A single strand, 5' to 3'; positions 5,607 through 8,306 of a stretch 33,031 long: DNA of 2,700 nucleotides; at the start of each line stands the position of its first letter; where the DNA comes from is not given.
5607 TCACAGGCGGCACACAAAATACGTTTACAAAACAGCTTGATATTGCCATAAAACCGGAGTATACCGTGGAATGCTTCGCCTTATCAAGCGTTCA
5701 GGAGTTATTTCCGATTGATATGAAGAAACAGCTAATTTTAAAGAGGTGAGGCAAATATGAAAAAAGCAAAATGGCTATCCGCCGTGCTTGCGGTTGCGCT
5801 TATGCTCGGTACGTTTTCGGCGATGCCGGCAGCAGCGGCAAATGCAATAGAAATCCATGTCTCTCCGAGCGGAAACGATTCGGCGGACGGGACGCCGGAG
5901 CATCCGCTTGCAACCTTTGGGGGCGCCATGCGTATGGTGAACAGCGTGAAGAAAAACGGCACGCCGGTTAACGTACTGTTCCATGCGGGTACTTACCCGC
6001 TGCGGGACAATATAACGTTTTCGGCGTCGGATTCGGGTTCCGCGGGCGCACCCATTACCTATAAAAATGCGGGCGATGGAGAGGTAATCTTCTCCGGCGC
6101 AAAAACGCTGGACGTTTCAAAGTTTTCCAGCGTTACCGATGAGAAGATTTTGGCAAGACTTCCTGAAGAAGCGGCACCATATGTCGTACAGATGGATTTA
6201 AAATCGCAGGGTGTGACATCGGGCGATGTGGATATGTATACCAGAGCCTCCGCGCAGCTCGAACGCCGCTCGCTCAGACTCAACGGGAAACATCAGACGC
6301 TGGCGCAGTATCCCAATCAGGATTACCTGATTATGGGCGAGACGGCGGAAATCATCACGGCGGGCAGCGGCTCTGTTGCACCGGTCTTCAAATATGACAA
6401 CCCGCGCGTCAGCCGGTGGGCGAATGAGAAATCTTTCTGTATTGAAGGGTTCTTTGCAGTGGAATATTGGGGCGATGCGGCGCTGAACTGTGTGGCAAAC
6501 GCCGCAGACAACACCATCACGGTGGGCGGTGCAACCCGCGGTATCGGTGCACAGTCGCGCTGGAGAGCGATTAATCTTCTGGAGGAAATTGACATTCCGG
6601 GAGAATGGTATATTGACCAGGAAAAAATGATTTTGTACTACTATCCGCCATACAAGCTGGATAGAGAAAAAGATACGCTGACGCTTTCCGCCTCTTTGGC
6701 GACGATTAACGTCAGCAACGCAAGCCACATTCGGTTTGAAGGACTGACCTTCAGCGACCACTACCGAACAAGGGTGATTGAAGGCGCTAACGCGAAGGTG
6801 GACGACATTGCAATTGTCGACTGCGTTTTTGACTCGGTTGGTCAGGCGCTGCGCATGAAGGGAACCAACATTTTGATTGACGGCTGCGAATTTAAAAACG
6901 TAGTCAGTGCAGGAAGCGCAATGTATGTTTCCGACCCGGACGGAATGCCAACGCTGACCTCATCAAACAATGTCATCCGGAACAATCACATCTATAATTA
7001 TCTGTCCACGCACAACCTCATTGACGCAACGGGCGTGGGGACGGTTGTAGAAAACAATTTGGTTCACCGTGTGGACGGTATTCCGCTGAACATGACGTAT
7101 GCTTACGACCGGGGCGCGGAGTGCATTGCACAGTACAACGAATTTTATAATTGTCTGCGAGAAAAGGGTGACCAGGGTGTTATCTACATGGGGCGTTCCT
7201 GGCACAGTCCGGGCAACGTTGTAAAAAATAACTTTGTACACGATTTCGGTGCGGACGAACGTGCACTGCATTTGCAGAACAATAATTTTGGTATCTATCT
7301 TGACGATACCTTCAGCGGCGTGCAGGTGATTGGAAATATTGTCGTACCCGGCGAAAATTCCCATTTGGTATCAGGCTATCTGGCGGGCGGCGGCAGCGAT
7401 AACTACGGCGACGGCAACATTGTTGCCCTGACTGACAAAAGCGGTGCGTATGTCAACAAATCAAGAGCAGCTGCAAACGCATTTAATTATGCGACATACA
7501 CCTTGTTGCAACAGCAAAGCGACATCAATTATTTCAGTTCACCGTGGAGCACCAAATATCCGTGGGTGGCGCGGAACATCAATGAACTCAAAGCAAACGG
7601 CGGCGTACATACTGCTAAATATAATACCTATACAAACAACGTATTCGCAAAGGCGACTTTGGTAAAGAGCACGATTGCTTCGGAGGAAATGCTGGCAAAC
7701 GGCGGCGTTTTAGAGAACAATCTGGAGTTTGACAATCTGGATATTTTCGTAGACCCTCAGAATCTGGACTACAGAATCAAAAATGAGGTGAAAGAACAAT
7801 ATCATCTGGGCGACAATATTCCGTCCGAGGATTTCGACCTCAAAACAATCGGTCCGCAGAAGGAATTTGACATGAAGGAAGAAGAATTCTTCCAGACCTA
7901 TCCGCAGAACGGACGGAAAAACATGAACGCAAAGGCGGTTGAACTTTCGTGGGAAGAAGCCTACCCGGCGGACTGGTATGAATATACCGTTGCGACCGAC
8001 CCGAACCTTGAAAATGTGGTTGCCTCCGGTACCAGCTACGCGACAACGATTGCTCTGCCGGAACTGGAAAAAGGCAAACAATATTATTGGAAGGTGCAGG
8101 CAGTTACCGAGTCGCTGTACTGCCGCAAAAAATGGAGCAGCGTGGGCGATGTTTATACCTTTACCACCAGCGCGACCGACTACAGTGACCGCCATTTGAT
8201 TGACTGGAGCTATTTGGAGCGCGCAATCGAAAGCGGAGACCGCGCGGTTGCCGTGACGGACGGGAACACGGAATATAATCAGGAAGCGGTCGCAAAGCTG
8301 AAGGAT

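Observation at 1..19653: Candidate Gram-positive polysaccharide-utilisation system: surface beta-helix and SLH proteins feeding a cytoplasmic lyase/GH88/GH3 trio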

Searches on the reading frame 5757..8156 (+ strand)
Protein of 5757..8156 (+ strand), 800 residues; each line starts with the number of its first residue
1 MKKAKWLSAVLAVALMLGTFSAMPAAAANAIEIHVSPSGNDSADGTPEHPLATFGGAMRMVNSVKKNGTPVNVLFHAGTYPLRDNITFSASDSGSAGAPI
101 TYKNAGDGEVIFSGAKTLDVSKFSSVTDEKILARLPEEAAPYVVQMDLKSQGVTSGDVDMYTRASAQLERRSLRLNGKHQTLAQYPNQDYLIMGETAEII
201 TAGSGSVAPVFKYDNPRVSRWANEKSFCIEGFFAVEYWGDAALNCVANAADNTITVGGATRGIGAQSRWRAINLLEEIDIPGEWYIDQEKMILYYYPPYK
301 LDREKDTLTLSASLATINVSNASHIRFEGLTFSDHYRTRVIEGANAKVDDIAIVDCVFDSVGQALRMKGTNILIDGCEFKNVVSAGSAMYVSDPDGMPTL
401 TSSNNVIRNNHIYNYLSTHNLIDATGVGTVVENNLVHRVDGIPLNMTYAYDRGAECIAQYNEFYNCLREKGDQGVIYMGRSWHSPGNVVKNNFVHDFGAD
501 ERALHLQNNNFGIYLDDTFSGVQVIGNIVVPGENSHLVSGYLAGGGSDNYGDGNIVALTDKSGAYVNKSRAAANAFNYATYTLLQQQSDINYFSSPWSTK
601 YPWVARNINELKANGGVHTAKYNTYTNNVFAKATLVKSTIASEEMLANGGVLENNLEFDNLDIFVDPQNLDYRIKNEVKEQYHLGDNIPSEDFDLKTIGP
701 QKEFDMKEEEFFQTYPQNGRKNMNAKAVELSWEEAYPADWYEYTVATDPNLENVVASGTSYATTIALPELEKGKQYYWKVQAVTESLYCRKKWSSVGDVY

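Call 24: find_homologous_proteins(query=window:5757-8156:+, max_evalue=0.00001)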
Query window:5757-8156:+ (800 aa): 257 proteins with E <= 0.00001 among 8000 candidates; the best 120 are listed.
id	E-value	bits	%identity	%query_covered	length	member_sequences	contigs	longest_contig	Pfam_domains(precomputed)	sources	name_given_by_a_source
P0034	0.0e+0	1653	89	100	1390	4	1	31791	PF13229.13,PF22842.4,PF07833.17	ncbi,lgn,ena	-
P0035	0.0e+0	1441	77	100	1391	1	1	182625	PF13229.13,PF07833.17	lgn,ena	-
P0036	1.5e-165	571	41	96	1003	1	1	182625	PF13229.13,PF22842.4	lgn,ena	-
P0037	9.5e-158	545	39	96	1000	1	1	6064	PF13229.13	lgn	-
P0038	3.1e-155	536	39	96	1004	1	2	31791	PF13229.13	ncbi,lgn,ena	-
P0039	2.7e-129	451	35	100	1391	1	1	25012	PF13229.13,PF07833.17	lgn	-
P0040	9.4e-125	436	35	100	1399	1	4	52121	PF13229.13,PF07833.17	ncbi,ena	-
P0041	4.7e-121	423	34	97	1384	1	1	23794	PF13229.13,PF22842.4,PF07833.17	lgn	-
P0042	2.4e-107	378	34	97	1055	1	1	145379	PF13229.13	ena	-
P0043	7.5e-107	377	35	99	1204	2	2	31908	PF13229.13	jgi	-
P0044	1.7e-106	375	33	99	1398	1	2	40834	PF07833.17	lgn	-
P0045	6.3e-104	367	34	99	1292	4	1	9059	PF13229.13,PF06439.19,PF22842.4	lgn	-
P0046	2.7e-100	355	33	96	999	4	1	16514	PF13229.13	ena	-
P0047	1.5e-99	352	34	99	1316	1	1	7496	PF13229.13,PF22842.4,PF07833.17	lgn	-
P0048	6.8e-99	350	34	95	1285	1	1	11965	PF13229.13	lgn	-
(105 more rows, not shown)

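Call 26: find_encoding_contigs(protein=P0034, flank=10000, max_places=3)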
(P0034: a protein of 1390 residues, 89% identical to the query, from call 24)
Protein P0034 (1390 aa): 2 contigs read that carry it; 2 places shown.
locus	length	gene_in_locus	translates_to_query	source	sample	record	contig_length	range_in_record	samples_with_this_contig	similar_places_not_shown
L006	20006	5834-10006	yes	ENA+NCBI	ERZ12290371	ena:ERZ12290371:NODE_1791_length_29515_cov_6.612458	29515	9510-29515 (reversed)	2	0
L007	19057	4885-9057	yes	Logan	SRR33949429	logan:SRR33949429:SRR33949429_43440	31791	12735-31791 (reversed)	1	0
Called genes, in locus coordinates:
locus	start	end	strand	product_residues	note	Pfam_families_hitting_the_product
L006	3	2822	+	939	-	?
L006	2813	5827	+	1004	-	PF13229:Beta_helix (weak)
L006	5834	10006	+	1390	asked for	PF22842:Pel9A-like_beta_helix (faint), PF13229:Beta_helix (weak), PF07833:Cu_amine_oxidN1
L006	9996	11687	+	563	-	PF00395:SLH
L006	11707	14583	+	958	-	-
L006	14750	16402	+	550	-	PF00933:Glyco_hydro_3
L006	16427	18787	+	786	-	PF00703:Glyco_hydro_2, PF02836:Glyco_hydro_2_C, PF16355:DUF4982, PF18565:Glyco_hydro2_C5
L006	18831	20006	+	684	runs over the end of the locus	PF16889:Hepar_II_III_N, PF07940:Hepar_II_III_C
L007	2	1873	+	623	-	?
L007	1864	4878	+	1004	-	PF13229:Beta_helix (weak)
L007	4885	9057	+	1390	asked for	PF22842:Pel9A-like_beta_helix (faint), PF13229:Beta_helix (weak), PF07833:Cu_amine_oxidN1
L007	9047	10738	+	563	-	PF00395:SLH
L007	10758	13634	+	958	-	-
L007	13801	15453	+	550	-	PF00933:Glyco_hydro_3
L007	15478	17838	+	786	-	PF00703:Glyco_hydro_2, PF02836:Glyco_hydro_2_C, PF16355:DUF4982, PF18565:Glyco_hydro2_C5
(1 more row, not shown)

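Call 27: find_encoding_contigs(protein=P0036, flank=10000, max_places=2)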
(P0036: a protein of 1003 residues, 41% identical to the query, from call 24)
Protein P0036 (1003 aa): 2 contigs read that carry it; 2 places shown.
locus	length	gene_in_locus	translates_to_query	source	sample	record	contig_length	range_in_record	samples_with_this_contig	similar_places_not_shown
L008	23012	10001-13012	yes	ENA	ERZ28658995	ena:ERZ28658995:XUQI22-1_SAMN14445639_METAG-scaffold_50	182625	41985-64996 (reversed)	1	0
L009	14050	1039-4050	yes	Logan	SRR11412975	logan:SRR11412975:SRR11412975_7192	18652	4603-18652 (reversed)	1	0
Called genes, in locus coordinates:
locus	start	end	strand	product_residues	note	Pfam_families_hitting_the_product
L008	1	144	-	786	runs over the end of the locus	PF02837:Glyco_hydro_2_N (weak), PF00703:Glyco_hydro_2, PF02836:Glyco_hydro_2_C, PF16355:DUF4982, PF18565:Glyco_hydro2_C5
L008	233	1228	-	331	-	PF00165:HTH_AraC (weak), PF12833:HTH_18, PF00165:HTH_AraC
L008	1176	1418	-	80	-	PF00072:Response_reg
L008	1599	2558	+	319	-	PF00528:BPD_transp_1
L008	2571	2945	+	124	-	-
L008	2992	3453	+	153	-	PF00528:BPD_transp_1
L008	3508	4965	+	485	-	PF12010:DUF3502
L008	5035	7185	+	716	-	-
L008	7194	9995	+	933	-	PF13205:Big_5 (weak)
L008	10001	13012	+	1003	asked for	PF22842:Pel9A-like_beta_helix, PF13229:Beta_helix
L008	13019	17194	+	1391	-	PF13229:Beta_helix (weak), PF07833:Cu_amine_oxidN1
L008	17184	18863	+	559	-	PF00395:SLH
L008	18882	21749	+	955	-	-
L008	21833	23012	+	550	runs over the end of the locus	PF00933:Glyco_hydro_3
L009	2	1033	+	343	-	?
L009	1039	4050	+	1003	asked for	PF22842:Pel9A-like_beta_helix, PF13229:Beta_helix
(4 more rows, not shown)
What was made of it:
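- On Gram-positive PUL (gpPUL): An AraC-type response regulator is adjacent in L008 (call 27).
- Closest known: Gram-positive polysaccharide utilisation loci. Same: In the orthologous locus there is an ABC importer and an AraC-type regulator (call 27).
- In L008, two permeases, an SBP and an AraC-type regulator lie immediately upstream, in the same orientation and 70 nt from the first surface gene: call 27. Precomputed Pfam 'Pel9A-like_beta_helix' hits occur on relatives (calls 24, 26, 27).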

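Call 33: search_solved_structures(query=A2, max_evalue=1, show_alignments=3)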
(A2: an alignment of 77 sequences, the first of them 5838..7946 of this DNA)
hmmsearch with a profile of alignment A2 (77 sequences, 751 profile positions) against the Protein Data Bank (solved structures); distinct sequences matched with E-value up to 1: 24.
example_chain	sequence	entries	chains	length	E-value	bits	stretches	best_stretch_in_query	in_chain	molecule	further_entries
9rx2_A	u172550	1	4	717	4.1e-91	309.5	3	203-457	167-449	Parallel beta-helix repeat protein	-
5mqp_A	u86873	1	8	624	2.8e-45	158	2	274-549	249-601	Glycoside hydrolase BT_1002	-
3vst_A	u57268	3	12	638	1.9e-11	46.1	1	31-140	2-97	Xylosidase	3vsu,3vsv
7dmk_A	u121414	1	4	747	2.9e-10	42.2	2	408-646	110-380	BcAlyPL6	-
1dbg_A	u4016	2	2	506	6.7e-06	27.8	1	74-122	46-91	CHONDROITINASE B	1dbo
5olq_A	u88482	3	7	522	8.1e-06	27.5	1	30-97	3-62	Rhamnogalacturonan lyase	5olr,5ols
1ofl_A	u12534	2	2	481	1e-05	27.2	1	74-122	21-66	CHONDROITINASE B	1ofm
7o84_A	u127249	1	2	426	2.3e-05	26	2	71-128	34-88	Alginate lyase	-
7o7a_A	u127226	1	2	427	3.1e-05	25.6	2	71-128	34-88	Aliginate lyase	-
7o78_A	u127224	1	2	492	8.3e-05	24.2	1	63-122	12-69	Polysaccharide lyase from Pseudopedobacter saltans, Pedsa3807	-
6qps_A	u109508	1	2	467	0.0001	23.9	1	70-121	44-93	Polysaccharide Lyase Family 6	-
6kqs_A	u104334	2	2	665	0.00078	20.9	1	31-110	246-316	lacto-N-biosidase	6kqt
6kfn_A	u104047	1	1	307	0.00086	20.8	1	335-466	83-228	alginate lyase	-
4mxn_A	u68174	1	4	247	0.008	17.6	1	318-391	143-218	Uncharacterized protein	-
7jwf_A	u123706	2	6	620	0.038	15.4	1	346-389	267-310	Glycoside hydrolase family 110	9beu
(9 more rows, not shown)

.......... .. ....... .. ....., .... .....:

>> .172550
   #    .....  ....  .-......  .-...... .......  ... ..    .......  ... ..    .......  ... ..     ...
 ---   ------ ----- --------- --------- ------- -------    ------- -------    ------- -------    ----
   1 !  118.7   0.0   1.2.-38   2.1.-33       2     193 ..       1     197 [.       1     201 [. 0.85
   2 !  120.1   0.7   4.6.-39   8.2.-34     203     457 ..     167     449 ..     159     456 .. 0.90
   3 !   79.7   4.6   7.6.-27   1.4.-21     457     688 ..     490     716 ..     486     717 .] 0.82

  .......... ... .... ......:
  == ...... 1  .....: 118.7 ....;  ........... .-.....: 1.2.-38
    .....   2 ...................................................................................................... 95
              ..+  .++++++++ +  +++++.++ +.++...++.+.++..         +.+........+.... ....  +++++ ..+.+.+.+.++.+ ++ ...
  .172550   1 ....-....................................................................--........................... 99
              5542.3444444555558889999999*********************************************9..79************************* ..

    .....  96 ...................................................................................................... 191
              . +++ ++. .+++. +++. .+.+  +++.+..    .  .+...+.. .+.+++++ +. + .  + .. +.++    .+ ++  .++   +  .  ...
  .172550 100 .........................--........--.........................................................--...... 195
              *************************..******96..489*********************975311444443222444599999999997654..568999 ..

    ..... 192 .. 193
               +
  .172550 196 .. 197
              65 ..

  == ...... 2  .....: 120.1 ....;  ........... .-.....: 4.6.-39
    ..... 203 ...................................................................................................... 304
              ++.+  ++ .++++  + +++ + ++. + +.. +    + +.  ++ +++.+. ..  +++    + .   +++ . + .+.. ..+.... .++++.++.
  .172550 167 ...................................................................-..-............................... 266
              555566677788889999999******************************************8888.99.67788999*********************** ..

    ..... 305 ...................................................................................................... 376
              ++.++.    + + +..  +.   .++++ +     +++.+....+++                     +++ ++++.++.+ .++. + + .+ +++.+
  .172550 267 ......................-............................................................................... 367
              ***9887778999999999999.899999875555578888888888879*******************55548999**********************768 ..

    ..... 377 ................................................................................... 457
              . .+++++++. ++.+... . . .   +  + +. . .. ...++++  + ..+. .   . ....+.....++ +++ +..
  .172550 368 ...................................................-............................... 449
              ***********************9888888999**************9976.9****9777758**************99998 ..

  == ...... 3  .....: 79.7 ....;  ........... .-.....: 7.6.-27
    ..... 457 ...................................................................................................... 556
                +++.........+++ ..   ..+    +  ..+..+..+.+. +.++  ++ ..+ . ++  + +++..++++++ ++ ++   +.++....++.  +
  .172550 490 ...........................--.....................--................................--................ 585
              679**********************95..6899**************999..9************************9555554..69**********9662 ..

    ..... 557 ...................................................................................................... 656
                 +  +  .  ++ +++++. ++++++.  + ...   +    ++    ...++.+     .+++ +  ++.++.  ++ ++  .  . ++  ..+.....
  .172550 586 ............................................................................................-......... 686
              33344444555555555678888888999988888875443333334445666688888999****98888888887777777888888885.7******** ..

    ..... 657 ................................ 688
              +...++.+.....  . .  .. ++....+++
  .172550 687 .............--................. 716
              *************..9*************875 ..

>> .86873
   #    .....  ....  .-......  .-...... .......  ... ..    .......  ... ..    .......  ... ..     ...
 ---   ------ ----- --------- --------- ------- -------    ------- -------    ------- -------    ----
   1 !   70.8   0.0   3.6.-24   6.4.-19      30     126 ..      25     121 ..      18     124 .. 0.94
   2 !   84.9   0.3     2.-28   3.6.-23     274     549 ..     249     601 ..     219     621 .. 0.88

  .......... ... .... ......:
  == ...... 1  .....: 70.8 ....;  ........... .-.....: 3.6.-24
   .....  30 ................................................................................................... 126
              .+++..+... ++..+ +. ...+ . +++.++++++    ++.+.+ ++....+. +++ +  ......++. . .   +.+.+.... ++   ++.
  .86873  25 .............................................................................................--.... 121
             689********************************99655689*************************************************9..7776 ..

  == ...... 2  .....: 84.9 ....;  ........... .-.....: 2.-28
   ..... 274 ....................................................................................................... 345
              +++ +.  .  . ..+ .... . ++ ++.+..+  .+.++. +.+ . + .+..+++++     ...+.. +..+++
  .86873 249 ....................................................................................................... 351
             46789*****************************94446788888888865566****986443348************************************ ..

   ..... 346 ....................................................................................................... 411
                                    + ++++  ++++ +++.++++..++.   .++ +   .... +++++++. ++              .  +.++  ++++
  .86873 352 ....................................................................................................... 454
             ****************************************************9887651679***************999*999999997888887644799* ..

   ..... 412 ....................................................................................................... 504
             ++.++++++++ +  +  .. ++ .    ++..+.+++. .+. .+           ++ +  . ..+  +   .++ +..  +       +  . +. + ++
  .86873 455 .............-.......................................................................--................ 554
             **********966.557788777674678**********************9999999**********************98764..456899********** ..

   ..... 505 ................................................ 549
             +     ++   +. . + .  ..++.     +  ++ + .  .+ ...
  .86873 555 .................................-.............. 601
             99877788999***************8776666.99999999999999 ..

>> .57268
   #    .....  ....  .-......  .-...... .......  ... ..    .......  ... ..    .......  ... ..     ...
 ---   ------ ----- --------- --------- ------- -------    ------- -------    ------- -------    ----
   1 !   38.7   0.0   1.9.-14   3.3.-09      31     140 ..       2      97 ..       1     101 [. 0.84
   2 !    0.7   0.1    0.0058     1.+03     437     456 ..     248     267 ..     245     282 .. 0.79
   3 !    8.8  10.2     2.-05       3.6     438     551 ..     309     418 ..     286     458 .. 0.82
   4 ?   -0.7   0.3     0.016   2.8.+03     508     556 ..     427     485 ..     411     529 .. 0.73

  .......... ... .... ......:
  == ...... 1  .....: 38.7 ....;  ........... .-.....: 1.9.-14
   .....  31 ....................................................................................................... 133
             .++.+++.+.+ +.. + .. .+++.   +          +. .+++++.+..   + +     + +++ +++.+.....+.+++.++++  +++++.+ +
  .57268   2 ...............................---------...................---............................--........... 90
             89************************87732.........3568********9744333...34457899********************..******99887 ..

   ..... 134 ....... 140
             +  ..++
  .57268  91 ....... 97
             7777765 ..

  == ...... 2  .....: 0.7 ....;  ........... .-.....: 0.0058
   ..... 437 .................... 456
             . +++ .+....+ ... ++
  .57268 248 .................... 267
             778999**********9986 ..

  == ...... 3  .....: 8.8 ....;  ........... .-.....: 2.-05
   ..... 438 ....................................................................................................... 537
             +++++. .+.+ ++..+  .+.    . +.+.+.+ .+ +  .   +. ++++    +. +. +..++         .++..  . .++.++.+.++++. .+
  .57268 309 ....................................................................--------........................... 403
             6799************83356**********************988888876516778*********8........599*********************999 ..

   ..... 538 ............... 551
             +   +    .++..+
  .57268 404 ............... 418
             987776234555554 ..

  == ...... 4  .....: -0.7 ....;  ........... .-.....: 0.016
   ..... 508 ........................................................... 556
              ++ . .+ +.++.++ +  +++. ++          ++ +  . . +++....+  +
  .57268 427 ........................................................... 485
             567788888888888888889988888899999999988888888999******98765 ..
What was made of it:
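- On GH141 (CAZy): The family profile against 5MQP scores 3e-45 (call 33).
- Closest known: PDB 9RX2, 'Parallel beta-helix repeat protein'. Same: It matches the g2/g3 family profile over its whole length, E 4e-91 (call 33).
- The family profile gives weak matches to PL6 alginate lyase and chondroitinase B, and to a PL9-type rhamnogalacturonan lyase (E 3e-10 to 1e-5, call 33).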

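Call 81: search_protein_families(library=ncbifam, proteins=[L006:16427-18787:+], max_evalue=0.001)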
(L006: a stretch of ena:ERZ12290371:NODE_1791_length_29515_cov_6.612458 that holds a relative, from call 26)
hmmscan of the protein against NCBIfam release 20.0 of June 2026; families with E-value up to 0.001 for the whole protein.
L006:16427-18787:+ (786 aa): 11 families
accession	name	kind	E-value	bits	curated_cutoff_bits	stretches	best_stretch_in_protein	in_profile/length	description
NF041463.1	GalB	equivalog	1e-138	463.6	900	2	15-449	96-543/869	beta-galactosidase GalB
NF041462.1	GalA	equivalog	3e-126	422.5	900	2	13-419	40-443/763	beta-galactosidase GalA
NF050095.1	BetGlucuronLacZ4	equivalog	1.2e-51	175.6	950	1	3-518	16-545/666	beta-glucuronidase LacZ4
NF052611.1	beta_gal_Bga2A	equivalog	6.5e-40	137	999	1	51-395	114-474/1007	beta-galactosidase, LacZ type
NF007538.0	PRK10150.1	equivalog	1.2e-35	122.9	544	1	126-410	168-450/607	beta-glucuronidase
NF049877.1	GlucurArabfur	equivalog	3.7e-33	114.3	1800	1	15-378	393-769/1400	beta-d-glucuronidase/beta-L-arabinofuranosidase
NF007074.0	PRK09525.1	subfamily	4e-33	114.2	1221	1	39-393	116-477/1027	beta-galactosidase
NF007666.0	PRK10340.1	equivalog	6.3e-33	113.7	1284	1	36-408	102-472/1030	beta-galactosidase subunit alpha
NF041100.1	betagal_LacZ_Ttogales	equivalog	6e-26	90.4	2000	1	124-407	190-464/1090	beta-galactosidase LacZ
NF049891.1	Bet1-4galacdseBT4156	equivalog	1.3e-22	79.5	1700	1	42-378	76-407/946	exo-beta-1,4-galactosidase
NF049890.1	Bet1-4galacdseBT4151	equivalog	2.3e-15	55.6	1500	1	157-410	225-476/952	exo-beta-1,4-galactosidase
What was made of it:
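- Tried and rejected: However, the GH2 in relatives looks like GalA/GalB beta-galactosidase rather than beta-glucuronidase (call 81).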
